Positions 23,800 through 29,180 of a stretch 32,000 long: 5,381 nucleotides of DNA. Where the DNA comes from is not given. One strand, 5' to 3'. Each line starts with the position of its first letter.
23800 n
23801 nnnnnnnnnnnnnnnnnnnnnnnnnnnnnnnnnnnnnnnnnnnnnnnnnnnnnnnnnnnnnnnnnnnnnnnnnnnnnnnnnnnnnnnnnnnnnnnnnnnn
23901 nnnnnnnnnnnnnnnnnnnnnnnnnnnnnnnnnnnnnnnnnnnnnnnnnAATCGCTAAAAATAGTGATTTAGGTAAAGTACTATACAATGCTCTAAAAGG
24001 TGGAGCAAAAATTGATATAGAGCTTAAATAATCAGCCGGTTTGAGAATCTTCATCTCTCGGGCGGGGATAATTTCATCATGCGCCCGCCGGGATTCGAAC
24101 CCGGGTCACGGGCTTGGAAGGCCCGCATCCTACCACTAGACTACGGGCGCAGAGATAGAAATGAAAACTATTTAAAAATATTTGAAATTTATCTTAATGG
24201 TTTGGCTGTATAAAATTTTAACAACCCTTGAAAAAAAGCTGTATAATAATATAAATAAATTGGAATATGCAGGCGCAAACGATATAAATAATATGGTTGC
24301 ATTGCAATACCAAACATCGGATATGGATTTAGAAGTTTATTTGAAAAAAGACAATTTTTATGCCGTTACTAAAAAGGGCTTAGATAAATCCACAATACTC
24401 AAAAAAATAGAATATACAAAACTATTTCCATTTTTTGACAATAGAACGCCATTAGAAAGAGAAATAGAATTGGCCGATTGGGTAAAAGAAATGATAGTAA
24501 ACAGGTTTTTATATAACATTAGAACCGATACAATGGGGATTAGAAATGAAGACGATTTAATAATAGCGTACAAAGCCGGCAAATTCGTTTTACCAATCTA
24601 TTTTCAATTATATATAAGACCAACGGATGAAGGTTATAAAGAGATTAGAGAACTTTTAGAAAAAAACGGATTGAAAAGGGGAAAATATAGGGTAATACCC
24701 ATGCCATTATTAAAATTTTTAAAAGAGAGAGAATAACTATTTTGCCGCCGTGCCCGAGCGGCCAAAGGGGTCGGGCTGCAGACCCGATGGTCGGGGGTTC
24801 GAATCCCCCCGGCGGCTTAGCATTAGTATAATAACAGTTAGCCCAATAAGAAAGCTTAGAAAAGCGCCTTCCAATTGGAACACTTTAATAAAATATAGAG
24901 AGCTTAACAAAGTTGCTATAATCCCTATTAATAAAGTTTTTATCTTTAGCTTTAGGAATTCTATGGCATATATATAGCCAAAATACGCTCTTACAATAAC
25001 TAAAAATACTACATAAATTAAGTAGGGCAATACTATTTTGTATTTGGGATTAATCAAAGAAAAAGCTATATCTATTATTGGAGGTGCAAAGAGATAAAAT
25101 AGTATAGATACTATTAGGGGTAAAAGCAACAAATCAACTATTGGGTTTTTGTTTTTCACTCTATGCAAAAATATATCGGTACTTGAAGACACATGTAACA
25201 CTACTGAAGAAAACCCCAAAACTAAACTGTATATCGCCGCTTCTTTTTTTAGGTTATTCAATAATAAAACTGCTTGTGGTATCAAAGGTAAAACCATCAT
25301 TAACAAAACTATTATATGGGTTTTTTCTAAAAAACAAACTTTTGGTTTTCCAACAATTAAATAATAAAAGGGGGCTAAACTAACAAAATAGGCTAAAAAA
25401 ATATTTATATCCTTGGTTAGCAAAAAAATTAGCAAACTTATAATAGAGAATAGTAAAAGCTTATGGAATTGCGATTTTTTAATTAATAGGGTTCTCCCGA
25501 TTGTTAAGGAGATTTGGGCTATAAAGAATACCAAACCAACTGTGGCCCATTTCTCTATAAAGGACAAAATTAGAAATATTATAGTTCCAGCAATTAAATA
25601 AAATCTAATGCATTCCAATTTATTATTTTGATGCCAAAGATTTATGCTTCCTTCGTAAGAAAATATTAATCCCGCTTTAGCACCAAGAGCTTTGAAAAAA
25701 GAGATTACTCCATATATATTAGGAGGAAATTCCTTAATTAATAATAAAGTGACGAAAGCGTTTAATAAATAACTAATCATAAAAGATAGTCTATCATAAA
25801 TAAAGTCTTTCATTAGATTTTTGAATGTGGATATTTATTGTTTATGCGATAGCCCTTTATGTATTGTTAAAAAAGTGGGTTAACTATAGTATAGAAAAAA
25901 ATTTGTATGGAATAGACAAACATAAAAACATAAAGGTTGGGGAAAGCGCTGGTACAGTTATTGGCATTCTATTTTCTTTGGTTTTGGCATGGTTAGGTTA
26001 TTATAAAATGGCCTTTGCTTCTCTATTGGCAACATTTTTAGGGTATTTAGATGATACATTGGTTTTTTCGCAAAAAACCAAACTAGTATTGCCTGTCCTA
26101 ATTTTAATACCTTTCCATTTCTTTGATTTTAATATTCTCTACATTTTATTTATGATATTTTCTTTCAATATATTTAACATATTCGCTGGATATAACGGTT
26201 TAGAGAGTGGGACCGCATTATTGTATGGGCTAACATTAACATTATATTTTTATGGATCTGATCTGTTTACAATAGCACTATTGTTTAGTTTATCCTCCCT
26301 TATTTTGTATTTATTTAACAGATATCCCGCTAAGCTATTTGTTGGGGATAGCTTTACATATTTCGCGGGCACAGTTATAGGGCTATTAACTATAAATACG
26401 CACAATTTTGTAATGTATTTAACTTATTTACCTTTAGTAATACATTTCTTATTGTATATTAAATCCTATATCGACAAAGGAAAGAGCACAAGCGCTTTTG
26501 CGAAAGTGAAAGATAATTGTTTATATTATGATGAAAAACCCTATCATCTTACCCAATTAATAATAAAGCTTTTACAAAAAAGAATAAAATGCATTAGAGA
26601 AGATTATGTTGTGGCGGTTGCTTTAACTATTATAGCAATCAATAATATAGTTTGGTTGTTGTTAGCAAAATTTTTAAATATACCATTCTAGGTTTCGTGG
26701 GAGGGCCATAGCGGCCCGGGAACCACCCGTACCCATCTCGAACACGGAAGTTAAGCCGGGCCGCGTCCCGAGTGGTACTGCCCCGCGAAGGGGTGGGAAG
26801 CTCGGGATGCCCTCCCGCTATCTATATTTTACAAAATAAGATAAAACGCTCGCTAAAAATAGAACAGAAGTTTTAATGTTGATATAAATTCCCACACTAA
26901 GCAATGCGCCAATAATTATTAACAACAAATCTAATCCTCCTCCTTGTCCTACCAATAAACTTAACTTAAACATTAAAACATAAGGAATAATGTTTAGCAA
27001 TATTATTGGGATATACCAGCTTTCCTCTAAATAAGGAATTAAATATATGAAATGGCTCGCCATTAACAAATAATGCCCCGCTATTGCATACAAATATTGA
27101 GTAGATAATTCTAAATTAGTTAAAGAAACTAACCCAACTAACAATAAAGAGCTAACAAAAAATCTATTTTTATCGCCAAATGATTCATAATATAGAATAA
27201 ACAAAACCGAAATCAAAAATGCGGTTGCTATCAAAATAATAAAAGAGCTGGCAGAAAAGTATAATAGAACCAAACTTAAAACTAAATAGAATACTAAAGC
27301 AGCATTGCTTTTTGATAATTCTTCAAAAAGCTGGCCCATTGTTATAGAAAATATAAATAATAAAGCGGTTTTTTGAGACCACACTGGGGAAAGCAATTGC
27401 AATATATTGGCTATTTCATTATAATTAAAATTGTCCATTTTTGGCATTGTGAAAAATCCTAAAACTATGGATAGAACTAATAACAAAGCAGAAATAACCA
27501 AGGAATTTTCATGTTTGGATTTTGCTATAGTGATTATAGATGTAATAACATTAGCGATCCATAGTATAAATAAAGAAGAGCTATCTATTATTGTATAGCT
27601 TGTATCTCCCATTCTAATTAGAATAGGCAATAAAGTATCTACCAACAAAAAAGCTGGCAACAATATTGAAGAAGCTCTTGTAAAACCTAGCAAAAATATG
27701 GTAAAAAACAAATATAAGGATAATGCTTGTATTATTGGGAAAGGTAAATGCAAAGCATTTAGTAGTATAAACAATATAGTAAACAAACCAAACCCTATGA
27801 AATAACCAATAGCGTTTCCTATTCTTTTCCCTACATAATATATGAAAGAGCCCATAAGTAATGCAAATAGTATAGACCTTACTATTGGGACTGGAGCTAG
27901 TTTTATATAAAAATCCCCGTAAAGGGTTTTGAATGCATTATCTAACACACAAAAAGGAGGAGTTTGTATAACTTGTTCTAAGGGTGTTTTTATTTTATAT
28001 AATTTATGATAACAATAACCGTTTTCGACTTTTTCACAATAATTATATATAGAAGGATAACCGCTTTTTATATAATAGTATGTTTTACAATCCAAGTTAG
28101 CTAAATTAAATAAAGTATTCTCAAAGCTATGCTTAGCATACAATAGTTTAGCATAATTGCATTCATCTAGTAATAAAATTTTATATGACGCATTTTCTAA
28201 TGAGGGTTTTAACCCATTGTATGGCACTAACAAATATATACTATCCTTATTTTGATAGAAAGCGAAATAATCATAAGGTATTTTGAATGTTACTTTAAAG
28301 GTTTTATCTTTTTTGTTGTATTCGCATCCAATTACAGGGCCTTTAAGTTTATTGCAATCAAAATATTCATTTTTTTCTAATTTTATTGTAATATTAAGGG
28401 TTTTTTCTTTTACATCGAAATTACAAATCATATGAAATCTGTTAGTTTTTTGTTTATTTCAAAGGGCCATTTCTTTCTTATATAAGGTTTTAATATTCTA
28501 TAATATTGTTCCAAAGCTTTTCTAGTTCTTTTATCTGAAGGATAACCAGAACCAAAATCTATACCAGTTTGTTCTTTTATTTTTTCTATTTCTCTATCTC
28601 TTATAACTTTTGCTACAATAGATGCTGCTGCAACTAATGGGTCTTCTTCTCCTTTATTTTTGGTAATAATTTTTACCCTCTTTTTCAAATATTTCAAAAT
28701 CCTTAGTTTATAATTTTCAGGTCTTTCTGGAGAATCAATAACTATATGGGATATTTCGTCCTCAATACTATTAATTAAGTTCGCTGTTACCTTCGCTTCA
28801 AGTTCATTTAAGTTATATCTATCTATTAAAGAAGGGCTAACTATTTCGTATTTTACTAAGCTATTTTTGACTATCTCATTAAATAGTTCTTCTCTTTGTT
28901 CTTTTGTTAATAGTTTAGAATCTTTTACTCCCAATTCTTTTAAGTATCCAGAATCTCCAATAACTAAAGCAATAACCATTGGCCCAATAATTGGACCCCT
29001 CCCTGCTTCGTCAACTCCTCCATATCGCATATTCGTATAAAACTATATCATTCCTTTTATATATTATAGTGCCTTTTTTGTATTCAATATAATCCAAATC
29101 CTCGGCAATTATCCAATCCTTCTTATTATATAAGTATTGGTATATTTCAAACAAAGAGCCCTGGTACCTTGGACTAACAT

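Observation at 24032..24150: tRNA-Gly and a C/D box sRNA fused head-to-tail, sharing the discriminator base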

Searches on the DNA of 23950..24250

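Call 51: search_rna_families(source=window, start=23950, end=24250, threshold=evalue, max_evalue=10)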
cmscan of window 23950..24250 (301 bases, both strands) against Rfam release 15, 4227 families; matches with E-value up to 10: 23.
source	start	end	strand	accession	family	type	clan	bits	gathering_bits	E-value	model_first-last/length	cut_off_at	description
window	24080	24150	-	RF00005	tRNA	Gene; tRNA;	CL00001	73.3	29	1.8e-16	1-71/71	no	tRNA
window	24165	24206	+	RF03445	mir-7552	Gene; miRNA;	-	25.4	59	0.043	1-63/63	no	mir-7552 microRNA precursor family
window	24030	24084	-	RF01149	sR10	Gene; snRNA; snoRNA; CD-box;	-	21.8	45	0.0015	1-54/54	no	Small nucleolar RNA sR10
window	24030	24085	-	RF01152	sR1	Gene; snRNA; snoRNA; CD-box;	-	20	45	0.0037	1-57/57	no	Small nucleolar RNA sR1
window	24064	24153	-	RF02435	SpF41_sRNA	Gene; sRNA;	-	20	52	0.75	1-105/105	no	Streptococcus sRNA SpF41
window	24081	24113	-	RF01684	mascRNA-menRNA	Gene;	-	17.6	42.5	0.42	1-56/56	no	MALAT1-associated small cytoplasmic RNA/MEN beta RNA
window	24033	24087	-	RF00320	snoZ185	Gene; snRNA; snoRNA; CD-box;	-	16.7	50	0.6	1-86/86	no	Small nucleolar RNA Z185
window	24030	24084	-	RF01310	sR7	Gene; snRNA; snoRNA; CD-box;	-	14.1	37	0.58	1-57/57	no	Small nucleolar RNA sR7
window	24078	24151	-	RF01053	Deinococcus_Y_RNA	Gene;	-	14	80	7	26-92/126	no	Deinococcus radiodurans Y RNA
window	24030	24084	-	RF01312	sR9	Gene; snRNA; snoRNA; CD-box;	-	13.7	36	4.6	1-55/55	no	Small nucleolar RNA sR9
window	24030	24084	-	RF01136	sR28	Gene; snRNA; snoRNA; CD-box;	-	13.5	39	0.26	1-55/55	no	Small nucleolar RNA sR28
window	24090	24102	+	RF04351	Plastid-psbl-rps4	Cis-reg;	-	13.5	68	4.1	11-23/53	no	Plastid-psbl-rps4 3UTR RNA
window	24034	24083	-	RF00095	snoPyro_CD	Gene; snRNA; snoRNA; CD-box;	CL00132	13.3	45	3.2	1-58/58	no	Pyrococcus C/D box small nucleolar RNA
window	24031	24058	-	RF01144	sR17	Gene; snRNA; snoRNA; CD-box;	-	11.9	36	2.2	1-55/55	no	Small nucleolar RNA sR17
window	24142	24196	+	RF01578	RUF1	Gene; sRNA;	-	11.8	70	7.6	1-264/264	no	Plasmodium RNA of unkown function RUF1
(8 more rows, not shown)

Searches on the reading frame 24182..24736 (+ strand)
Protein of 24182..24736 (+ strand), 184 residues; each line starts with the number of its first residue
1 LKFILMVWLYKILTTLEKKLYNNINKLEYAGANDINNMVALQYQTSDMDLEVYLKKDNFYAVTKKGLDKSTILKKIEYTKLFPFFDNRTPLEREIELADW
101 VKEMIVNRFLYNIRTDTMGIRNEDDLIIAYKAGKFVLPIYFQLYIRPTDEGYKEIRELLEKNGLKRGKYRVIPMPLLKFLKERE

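Call 28: search_protein_families(library=pfam, proteins=[window:24182-24736:+])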
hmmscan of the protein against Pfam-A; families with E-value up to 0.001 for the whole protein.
window:24182-24736:+ (184 aa): 0 families

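Call 43: find_homologous_proteins(query=window:24197-24733:+, max_evalue=0.00001)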
Query window:24197-24733:+ (179 aa): 1 proteins with E <= 0.00001 among 67 candidates.
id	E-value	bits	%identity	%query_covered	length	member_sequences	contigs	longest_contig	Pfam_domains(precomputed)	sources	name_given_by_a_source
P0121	7.4e-112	389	100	100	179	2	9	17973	-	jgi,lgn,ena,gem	-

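Call 55: find_encoding_contigs(protein=P0121, flank=1500, max_places=10)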
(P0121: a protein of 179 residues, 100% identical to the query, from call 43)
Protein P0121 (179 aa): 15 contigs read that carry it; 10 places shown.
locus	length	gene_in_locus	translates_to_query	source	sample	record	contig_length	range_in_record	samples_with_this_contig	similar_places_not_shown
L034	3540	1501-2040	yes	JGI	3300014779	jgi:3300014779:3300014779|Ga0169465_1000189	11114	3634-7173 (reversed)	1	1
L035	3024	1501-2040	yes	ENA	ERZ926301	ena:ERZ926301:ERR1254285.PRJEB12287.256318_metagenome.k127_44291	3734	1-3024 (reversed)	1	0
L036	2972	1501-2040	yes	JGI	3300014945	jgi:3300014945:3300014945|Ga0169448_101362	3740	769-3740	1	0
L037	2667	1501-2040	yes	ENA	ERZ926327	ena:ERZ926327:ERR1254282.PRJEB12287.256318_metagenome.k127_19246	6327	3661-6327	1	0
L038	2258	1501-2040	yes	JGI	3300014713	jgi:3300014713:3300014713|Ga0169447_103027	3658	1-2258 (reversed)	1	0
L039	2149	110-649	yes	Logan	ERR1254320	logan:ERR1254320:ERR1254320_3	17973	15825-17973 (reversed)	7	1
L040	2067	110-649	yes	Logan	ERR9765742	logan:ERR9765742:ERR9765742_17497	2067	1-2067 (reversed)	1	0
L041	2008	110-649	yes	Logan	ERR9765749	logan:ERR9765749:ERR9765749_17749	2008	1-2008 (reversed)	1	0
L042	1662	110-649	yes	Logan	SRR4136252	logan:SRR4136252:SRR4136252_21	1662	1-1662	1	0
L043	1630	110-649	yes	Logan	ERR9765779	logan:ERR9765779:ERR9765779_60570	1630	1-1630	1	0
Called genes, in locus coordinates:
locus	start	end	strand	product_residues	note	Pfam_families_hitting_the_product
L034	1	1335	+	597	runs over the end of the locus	PF01850:PIN, PF00437:T2SSE, PF20720:nSTAND3 (weak)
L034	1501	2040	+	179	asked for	-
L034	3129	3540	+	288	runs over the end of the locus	PF00953:Glycos_transf_4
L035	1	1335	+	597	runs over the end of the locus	PF01850:PIN, PF00437:T2SSE, PF20720:nSTAND3 (weak)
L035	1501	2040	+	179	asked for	-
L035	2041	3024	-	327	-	?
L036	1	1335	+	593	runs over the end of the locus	PF01850:PIN, PF00437:T2SSE, PF20720:nSTAND3 (weak)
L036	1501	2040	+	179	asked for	-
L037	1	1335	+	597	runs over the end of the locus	PF01850:PIN, PF00437:T2SSE, PF20720:nSTAND3 (weak)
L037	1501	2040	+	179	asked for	-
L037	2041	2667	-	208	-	?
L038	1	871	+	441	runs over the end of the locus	PF01850:PIN, PF00437:T2SSE, PF20720:nSTAND3 (weak)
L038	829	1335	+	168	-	PF00013:KH_1 (weak)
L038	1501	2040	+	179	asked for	-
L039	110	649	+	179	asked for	-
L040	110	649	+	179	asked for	-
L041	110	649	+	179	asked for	-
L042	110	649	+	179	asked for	-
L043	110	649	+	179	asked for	-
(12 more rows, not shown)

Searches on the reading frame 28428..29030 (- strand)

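Call 32: search_protein_families(library=pfam, proteins=[window:28428-29030:-])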
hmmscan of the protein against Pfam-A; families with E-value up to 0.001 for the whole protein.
window:28428-29030:- (200 aa): 1 family
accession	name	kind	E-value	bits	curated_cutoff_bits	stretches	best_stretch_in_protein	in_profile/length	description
PF01351.25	RNase_HII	-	2.2e-42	145.6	25.8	1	5-186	2-194/199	Ribonuclease HII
